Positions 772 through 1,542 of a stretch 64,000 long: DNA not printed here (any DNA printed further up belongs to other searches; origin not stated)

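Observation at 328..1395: Low-GC two-gene cassette of a Mrr-like PD-(D/E)xK nuclease coupled to a tail-anchored mini-TIR protein; candidate defence module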

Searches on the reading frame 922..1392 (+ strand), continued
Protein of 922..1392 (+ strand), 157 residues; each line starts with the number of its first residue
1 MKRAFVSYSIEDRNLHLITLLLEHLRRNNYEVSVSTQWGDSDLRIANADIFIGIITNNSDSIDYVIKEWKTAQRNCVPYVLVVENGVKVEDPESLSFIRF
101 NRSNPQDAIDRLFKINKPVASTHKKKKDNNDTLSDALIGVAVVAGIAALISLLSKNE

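Call 82: find_encoding_contigs(protein=P0002, flank=10000, max_places=3)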
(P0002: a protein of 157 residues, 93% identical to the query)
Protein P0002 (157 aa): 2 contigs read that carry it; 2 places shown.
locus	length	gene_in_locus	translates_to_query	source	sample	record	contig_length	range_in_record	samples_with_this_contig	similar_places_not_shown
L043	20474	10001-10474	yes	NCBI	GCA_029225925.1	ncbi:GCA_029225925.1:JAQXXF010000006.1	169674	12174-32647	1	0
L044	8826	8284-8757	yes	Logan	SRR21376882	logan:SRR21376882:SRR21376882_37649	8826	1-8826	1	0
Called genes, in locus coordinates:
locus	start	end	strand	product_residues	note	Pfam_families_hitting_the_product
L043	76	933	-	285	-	PF04228:Zn_peptidase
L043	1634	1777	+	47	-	-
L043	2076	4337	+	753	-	PF13588:HSDR_N_2, PF02384:N6_Mtase, PF01170:UPF0020, PF07669:Eco57I, PF02384:N6_Mtase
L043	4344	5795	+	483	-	PF01420:Methylase_S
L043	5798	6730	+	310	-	-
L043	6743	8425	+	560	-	PF00005:ABC_tran (faint), PF02463:SMC_N, PF13175:AAA_15, PF13476:AAA_23 (faint), PF13514:AAA_27 (weak), PF13304:AAA_21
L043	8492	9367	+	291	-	PF20247:DUF6602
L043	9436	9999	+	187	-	-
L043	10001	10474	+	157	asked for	PF13676:TIR_2 (weak)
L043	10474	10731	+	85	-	-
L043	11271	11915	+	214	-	PF02577:BFN_dom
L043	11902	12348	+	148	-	PF04246:RseC_MucC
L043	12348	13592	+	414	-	PF00675:Peptidase_M16, PF05193:Peptidase_M16_C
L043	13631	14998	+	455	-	PF10396:TrmE_N, PF00009:GTP_EFTU (faint), PF12631:MnmE_helical, PF00025:Arf (weak), PF00350:Dynamin_N (faint), PF01926:MMR_HSR1, PF02421:FeoB_N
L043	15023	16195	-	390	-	PF00226:DnaJ, PF01556:DnaJ_C, PF27659:CHP02642 (faint), PF00684:DnaJ_CXXCXGXG, PF15777:Anti-TRAP (faint)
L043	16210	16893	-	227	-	PF01025:GrpE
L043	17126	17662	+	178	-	PF13645:YkuD_2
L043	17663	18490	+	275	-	PF01048:PNP_UDP_1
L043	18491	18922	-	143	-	PF13480:Acetyltransf_6 (weak), PF00583:Acetyltransf_1, PF13673:Acetyltransf_10, PF13508:Acetyltransf_7, PF14542:Acetyltransf_CG (weak)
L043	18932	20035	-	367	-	PF14238:DUF4340 (faint)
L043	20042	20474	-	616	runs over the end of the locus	PF23357:DUF7088, PF09822:ABC_transp_aux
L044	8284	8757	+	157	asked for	PF13676:TIR_2 (weak)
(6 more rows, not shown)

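Call 84: search_protein_families(library=padloc, proteins=[L043:8492-9364:+, L043:5798-6727:+, L043:10474-10728:+, L001:8496-9506:+], max_evalue=0.0001)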
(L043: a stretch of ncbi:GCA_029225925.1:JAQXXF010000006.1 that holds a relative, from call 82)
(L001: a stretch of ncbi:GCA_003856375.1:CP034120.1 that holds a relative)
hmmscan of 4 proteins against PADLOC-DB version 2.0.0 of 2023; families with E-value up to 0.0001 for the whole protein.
L043:8492-9364:+ (291 aa): 3 families
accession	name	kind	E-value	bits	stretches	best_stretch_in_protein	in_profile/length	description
PDLC01495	PD_DExK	-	2.1e-21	73.9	2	87-148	61-122/123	"CAS-I,CAS-II,CAS-III,CAS-IV,CAS-V,CAS-VI; associated"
PDLC00745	Effector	-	1.6e-11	42.4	1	36-138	29-117/244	Endonuclease (NucC)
PDLC01051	NucC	-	2.6e-07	28.6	1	36-136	33-120/243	NucC nuclease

L043:5798-6727:+ (310 aa): 0 families

L043:10474-10728:+ (85 aa): 0 families

L001:8496-9506:+ (337 aa): 4 families
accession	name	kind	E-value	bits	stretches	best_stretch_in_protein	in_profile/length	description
PDLC04673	PDC-M48B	-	1.4e-29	101.4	1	84-317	49-279/296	-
PDLC04675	PDC-M48B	-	9e-12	42.8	1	66-271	37-234/291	-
PDLC04674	PDC-M48B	-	8.8e-07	26.5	0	188-271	140-221/270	-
PDLC04676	PDC-M48B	-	1.5e-06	25.3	1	85-116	59-90/357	-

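Call 95: search_dna_similar(query=window:922-1392:+, collection=plasmids, mode=protein, max_evalue=0.001, max_rows=15)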
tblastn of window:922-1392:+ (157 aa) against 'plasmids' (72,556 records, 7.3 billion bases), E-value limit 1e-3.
No match.

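Call 96: search_dna_similar(query=window:922-1392:+, collection=phages, mode=protein, max_evalue=0.001, max_rows=15)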
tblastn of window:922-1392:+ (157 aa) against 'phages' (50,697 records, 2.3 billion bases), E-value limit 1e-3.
No match.

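Call 98: search_protein_families(library=phrogs, proteins=[window:922-1392:+], max_evalue=0.01)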
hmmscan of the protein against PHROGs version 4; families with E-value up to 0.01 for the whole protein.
window:922-1392:+ (157 aa): 0 families

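Call 105: find_encoding_contigs(protein=P0154, flank=7000, max_places=2)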
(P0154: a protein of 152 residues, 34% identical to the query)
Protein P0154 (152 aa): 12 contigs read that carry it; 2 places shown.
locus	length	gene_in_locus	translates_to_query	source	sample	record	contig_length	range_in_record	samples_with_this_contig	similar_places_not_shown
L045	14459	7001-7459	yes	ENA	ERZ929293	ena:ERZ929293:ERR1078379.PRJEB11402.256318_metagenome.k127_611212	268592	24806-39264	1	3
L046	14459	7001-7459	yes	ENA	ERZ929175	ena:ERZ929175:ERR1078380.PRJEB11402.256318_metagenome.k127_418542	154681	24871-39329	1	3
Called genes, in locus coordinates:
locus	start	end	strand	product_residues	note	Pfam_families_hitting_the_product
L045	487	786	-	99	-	-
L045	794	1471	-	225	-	PF21845:DUF6904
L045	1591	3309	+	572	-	PF03235:GmrSD_N, PF07510:GmrSD_C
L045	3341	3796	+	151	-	-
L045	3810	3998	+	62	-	-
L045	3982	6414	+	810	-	PF02463:SMC_N, PF13476:AAA_23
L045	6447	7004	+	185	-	PF04471:Mrr_cat (weak)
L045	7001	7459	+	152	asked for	-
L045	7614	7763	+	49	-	-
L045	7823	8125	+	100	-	PF05016:ParE_toxin (weak)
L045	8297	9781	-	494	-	PF00239:Resolvase, PF07508:Recombinase, PF13408:Zn_ribbon_recom (weak)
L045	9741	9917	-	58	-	-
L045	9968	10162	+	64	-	-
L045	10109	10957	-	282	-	PF03432:Relaxase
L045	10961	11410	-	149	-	-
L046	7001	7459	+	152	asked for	-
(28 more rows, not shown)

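Call 106: find_encoding_contigs(protein=P0135, flank=7000, max_places=2)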
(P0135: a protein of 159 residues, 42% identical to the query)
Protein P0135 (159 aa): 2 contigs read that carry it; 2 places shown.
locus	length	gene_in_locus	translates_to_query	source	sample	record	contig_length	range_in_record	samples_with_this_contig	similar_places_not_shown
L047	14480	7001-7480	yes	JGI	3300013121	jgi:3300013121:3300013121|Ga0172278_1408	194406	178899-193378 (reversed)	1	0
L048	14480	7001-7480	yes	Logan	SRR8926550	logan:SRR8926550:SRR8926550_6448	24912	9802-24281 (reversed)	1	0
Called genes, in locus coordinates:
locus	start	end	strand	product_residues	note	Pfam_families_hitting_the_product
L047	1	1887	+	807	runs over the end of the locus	PF00580:UvrD-helicase, PF01443:Viral_helicase1 (faint), PF13245:AAA_19, PF13604:AAA_30 (faint), PF13361:UvrD_C, PF13538:UvrD_C_2, PF21196:PcrA_UvrD_tudor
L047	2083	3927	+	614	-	PF11398:DUF2813 (faint), PF13175:AAA_15, PF13476:AAA_23 (weak), PF13555:AAA_29 (faint), PF13304:AAA_21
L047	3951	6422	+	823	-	PF24401:iHD-CE, PF01966:HD (faint), PF24391:HD-CE, PF02518:HATPase_c (faint), PF13589:HATPase_c_3 (weak)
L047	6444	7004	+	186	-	PF04471:Mrr_cat (weak)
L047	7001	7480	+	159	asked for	-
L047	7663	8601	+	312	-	PF02517:Rce1-like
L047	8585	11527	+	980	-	PF07494:Reg_prop (faint), PF07495:Y_Y_Y, PF06580:His_kinase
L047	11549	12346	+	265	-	PF00072:Response_reg, PF04397:LytTR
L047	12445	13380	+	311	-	-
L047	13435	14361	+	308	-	-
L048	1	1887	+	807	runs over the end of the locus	PF00580:UvrD-helicase, PF01443:Viral_helicase1 (faint), PF13245:AAA_19, PF13604:AAA_30 (faint), PF13361:UvrD_C, PF13538:UvrD_C_2, PF21196:PcrA_UvrD_tudor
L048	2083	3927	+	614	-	PF11398:DUF2813 (faint), PF13175:AAA_15, PF13476:AAA_23 (weak), PF13555:AAA_29 (faint), PF13304:AAA_21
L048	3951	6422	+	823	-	PF24401:iHD-CE, PF01966:HD (faint), PF24391:HD-CE, PF02518:HATPase_c (faint), PF13589:HATPase_c_3 (weak)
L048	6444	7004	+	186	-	PF04471:Mrr_cat (weak)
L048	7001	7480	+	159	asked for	-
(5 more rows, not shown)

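Call 107: find_encoding_contigs(protein=P0162, flank=7000, max_places=2)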
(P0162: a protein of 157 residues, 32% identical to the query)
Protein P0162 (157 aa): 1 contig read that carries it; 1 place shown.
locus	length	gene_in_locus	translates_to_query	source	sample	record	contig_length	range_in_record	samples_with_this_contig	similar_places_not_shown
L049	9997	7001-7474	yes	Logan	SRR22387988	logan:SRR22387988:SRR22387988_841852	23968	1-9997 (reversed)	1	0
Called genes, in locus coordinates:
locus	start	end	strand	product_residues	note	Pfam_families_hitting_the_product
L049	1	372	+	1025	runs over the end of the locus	PF13558:SbcC_Walker_B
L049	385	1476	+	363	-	PF00753:Lactamase_B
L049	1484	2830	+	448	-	PF20280:CTD4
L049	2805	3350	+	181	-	PF20289:MComp1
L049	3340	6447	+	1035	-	PF13166:AAA_13 (faint), PF13476:AAA_23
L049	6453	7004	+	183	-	PF04471:Mrr_cat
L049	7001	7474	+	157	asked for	-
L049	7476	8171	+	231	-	-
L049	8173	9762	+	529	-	PF01844:HNH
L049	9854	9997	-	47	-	?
